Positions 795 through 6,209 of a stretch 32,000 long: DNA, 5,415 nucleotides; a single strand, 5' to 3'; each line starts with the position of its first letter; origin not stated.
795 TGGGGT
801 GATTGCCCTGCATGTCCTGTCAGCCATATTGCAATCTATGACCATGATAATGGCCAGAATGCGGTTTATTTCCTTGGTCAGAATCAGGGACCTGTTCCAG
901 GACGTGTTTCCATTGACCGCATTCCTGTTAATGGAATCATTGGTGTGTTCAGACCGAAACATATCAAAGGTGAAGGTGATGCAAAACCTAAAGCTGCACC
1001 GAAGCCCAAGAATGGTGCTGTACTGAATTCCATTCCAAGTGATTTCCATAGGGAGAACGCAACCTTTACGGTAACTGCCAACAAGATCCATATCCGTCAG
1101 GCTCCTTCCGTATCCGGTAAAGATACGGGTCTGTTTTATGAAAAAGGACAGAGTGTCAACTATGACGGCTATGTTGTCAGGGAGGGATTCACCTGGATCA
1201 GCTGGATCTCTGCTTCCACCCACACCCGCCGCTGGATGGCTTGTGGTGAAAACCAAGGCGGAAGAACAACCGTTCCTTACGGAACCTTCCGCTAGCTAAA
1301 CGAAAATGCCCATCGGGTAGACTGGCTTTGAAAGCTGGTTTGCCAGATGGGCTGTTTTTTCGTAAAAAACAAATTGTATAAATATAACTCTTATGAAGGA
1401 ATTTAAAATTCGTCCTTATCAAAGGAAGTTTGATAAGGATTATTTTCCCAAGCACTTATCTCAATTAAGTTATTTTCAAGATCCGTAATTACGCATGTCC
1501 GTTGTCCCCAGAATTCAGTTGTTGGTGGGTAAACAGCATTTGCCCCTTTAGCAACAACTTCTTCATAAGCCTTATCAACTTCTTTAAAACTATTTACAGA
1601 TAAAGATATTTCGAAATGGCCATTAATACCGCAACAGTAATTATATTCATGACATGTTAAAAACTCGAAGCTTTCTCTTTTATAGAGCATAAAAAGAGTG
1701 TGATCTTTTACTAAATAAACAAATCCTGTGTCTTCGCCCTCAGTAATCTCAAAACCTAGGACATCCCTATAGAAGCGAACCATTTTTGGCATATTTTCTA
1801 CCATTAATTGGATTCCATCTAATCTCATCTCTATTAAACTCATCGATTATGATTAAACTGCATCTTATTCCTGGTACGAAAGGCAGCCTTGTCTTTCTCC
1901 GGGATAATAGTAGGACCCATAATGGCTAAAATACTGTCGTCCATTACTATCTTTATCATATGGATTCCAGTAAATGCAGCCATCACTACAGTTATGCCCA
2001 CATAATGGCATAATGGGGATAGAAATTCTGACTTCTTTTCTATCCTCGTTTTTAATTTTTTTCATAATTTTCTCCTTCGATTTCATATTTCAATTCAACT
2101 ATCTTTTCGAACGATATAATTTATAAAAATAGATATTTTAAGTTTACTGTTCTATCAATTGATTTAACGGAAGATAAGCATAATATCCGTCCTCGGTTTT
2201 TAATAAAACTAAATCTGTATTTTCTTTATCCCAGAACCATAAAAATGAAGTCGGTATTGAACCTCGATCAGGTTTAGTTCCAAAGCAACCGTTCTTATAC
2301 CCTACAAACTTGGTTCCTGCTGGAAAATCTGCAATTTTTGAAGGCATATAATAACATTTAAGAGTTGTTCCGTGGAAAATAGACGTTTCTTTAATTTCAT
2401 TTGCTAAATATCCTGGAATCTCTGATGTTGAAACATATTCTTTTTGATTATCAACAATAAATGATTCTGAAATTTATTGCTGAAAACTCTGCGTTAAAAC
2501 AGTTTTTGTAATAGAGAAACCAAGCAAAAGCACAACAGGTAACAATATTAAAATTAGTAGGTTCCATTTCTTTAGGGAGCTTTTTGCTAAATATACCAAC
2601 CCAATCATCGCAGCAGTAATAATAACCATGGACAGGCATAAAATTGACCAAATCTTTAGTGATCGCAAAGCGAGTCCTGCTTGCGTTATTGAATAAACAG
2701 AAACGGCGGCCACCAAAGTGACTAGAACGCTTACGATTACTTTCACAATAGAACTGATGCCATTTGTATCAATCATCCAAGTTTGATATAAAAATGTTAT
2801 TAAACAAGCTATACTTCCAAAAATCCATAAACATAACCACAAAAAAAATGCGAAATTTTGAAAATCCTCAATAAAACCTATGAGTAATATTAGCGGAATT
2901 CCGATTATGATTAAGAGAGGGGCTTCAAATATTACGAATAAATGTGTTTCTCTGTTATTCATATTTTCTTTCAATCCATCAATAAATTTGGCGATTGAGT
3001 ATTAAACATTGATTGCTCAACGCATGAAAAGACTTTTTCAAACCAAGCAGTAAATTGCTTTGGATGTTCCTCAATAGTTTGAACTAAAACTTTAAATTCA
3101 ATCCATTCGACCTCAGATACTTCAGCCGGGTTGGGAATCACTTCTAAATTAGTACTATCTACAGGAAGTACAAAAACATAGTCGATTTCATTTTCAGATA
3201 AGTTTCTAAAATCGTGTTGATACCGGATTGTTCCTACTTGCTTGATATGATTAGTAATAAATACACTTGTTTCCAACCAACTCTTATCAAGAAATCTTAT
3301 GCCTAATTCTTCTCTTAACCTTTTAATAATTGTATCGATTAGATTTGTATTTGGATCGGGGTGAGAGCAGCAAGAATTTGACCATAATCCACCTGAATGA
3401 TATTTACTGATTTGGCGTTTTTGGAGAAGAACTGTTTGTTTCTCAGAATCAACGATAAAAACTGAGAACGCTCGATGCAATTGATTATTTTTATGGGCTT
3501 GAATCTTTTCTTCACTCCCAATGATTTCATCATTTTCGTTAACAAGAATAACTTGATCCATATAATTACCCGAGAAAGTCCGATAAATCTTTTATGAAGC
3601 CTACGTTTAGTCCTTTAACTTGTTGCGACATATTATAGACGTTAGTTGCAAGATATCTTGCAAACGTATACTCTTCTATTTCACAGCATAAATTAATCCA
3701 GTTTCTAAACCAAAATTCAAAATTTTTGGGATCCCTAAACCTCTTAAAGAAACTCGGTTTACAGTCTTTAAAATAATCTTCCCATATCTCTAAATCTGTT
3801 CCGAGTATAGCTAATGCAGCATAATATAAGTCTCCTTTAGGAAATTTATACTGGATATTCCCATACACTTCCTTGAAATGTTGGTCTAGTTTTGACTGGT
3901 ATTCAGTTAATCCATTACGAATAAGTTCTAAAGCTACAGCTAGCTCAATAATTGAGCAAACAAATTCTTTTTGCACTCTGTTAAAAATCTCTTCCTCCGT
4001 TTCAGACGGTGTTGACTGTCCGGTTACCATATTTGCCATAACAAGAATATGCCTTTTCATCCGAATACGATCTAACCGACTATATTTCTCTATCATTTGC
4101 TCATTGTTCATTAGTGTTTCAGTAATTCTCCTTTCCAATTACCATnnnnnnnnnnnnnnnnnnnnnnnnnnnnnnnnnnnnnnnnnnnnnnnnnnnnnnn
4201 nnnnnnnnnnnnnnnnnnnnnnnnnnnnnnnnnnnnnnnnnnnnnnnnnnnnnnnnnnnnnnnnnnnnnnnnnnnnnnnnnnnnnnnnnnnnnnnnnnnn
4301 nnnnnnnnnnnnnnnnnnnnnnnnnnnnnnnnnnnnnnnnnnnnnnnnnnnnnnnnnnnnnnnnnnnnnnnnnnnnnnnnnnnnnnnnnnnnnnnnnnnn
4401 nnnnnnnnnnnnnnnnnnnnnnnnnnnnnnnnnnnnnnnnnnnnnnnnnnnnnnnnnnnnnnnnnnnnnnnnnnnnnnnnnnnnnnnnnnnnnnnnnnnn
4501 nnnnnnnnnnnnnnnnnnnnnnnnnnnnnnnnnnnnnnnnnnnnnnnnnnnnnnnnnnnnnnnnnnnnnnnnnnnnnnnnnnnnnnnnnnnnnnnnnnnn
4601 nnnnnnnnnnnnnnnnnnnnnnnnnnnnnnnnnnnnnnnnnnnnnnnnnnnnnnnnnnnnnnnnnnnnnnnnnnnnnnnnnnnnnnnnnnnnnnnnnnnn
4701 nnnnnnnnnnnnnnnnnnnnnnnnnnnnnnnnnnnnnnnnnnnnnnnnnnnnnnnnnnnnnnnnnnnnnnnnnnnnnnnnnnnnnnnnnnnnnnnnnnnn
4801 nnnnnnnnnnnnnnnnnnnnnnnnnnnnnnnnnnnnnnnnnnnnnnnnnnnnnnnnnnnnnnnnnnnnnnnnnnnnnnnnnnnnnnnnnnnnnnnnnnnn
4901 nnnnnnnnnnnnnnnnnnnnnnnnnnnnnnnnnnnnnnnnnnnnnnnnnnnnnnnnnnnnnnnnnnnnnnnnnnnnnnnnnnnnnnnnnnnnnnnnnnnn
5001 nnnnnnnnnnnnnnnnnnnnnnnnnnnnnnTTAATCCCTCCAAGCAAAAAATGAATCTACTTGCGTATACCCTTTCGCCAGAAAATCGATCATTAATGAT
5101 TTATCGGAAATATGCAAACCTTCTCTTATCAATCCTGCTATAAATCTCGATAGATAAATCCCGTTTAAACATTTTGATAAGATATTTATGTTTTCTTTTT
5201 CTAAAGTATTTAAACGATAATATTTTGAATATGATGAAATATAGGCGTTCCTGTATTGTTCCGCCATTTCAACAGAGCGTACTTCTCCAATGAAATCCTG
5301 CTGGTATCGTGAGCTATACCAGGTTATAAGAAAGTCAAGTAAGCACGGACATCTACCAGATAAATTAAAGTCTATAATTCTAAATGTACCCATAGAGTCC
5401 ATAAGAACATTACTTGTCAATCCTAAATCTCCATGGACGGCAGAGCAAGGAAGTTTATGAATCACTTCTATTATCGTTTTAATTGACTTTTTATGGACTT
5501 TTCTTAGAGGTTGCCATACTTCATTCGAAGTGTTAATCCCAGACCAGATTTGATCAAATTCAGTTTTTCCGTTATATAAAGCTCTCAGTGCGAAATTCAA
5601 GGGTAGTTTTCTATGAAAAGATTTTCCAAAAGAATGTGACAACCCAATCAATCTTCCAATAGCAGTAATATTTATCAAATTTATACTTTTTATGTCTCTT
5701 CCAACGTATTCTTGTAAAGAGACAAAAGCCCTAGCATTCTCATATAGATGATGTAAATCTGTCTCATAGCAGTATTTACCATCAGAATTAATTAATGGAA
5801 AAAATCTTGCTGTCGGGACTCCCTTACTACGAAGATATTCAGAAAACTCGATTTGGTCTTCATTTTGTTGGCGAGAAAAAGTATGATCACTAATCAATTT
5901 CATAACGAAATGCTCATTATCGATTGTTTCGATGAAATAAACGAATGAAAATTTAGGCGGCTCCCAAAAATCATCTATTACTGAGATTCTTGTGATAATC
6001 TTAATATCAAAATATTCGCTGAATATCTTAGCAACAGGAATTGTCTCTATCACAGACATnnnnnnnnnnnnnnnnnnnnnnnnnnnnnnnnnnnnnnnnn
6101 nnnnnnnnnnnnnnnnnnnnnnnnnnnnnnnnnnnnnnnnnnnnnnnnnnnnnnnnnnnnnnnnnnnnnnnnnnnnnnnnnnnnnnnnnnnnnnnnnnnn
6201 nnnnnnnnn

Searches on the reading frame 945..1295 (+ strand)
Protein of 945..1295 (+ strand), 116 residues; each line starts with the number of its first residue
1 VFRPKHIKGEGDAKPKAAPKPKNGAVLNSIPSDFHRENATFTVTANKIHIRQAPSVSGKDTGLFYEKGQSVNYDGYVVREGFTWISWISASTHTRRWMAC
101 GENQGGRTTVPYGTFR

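Call 83: search_protein_families(library=pfam, proteins=[window:945-1295:+], max_evalue=0.001)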
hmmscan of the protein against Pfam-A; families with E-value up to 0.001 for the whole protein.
window:945-1295:+ (116 aa): 1 family
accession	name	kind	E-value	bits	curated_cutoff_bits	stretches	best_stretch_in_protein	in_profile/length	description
PF08460.16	SH3_5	-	7.6e-08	32.8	22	1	36-98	4-66/68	Bacterial SH3 domain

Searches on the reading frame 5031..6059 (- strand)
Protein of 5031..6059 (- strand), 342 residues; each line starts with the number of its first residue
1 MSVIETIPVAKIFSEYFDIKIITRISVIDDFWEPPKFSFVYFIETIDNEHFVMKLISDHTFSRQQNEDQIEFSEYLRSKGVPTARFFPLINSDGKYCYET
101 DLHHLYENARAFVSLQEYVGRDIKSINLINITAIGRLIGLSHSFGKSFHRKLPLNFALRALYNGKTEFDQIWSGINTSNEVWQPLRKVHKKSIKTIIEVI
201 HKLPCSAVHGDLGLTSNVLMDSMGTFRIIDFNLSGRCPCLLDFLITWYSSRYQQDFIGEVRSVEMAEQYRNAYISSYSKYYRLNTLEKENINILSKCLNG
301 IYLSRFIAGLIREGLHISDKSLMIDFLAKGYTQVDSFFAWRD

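Call 5: search_protein_families(library=pfam, proteins=[window:5031-6059:-], max_evalue=0.01)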
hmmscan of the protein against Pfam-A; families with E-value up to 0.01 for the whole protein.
window:5031-6059:- (342 aa): 1 family
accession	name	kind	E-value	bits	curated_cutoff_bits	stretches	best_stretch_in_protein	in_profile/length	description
PF01636.29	APH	-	1.1e-05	25.8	23.2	1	37-274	9-230/239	Phosphotransferase enzyme family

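Call 6: search_protein_families(library=ncbifam, proteins=[window:5031-6059:-], max_evalue=0.01)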
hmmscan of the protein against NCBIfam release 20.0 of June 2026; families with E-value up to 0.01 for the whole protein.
window:5031-6059:- (342 aa): 5 families
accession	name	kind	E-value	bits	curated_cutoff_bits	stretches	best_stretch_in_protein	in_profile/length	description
NF008738.0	PRK11768.1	equivalog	2.9e-08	33.5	194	1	40-252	42-241/327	serine/threonine protein kinase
NF003558.0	PRK05231.1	equivalog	2.3e-07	30.1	271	1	41-296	39-271/322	homoserine kinase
TIGR00938.1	thrB_alt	equivalog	0.00011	21.7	255.9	1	70-296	66-270/307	homoserine kinase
NF011460.0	PRK14879.1-1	equivalog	0.0033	16.6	199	1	175-238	102-161/232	Kae1-associated kinase Bud32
NF011461.0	PRK14879.1-2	equivalog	0.004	17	372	1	207-281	121-193/225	Kae1-associated kinase Bud32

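Call 60: search_solved_structures(query=window:5031-6059:-, max_evalue=1)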
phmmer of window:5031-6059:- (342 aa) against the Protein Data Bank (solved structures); distinct sequences matched with E-value up to 1: 1.
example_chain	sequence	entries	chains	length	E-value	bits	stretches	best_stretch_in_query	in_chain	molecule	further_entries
24yw_Q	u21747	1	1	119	0.055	15.6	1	247-325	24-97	Large ribosomal subunit protein bL20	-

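Call 63: search_solved_structures(query=A5, max_evalue=1)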
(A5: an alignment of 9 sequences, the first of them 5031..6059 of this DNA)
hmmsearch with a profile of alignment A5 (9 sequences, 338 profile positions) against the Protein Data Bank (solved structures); distinct sequences matched with E-value up to 1: 9.
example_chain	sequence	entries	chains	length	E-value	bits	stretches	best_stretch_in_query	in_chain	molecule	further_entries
2ppq_A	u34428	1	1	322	3.1e-05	26.3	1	121-286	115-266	Homoserine kinase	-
6sum_A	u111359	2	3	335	0.00022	23.5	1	40-318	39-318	AMICOUMACIN KINASE | APH domain-containing protein, amicoumacin kinase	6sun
1zyl_A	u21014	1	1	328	0.00079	21.6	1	40-141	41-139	Hypothetical protein yihE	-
6sui_A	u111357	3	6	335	0.0018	20.5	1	188-316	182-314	Phosphotransferase enzyme family protein | Phosphotransferase enzyme family protein, amicoumacin kinase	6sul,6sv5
7sza_A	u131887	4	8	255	0.23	13.5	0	94-136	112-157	EKC/KEOPS complex subunit TP53RK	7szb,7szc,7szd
9fl9_B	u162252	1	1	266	0.26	13.3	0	94-136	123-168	EKC/KEOPS complex subunit TP53RK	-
6wqx_C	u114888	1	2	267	0.27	13.3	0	94-136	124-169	EKC/KEOPS complex subunit TP53RK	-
9ijj_4Z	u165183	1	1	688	0.29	13.2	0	23-77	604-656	G protein-coupled receptor kinase 3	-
1tqi_A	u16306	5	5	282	0.32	13.1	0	199-228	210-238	conserved hypothetical protein | Rio2 serine kinase | Rio2 kinase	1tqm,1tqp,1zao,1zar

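Call 64: search_protein_families(library=pfam, alignment_id=A5, max_evalue=0.01)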
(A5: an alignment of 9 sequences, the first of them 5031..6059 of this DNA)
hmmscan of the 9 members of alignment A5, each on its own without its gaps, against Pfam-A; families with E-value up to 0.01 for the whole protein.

A. member 1, window:5031-6059:- (342 aa): 1 family
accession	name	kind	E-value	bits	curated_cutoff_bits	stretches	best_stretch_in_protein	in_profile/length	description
PF01636.29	APH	-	1.1e-05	25.8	23.2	1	37-274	9-230/239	Phosphotransferase enzyme family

B. families by the number of members that match (of 9 scanned): 5 families
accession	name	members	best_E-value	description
PF01636.29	APH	8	3.5e-18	Phosphotransferase enzyme family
PF16467.10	DUF5048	1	0.0021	Domain of unknown function (DUF5048)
PF01163.29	RIO1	1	0.0024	RIO domain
PF14771.11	DUF4476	1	0.0063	Domain of unknown function (DUF4476)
PF19974.5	TCAD9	1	0.0081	Ternary complex associated domain 9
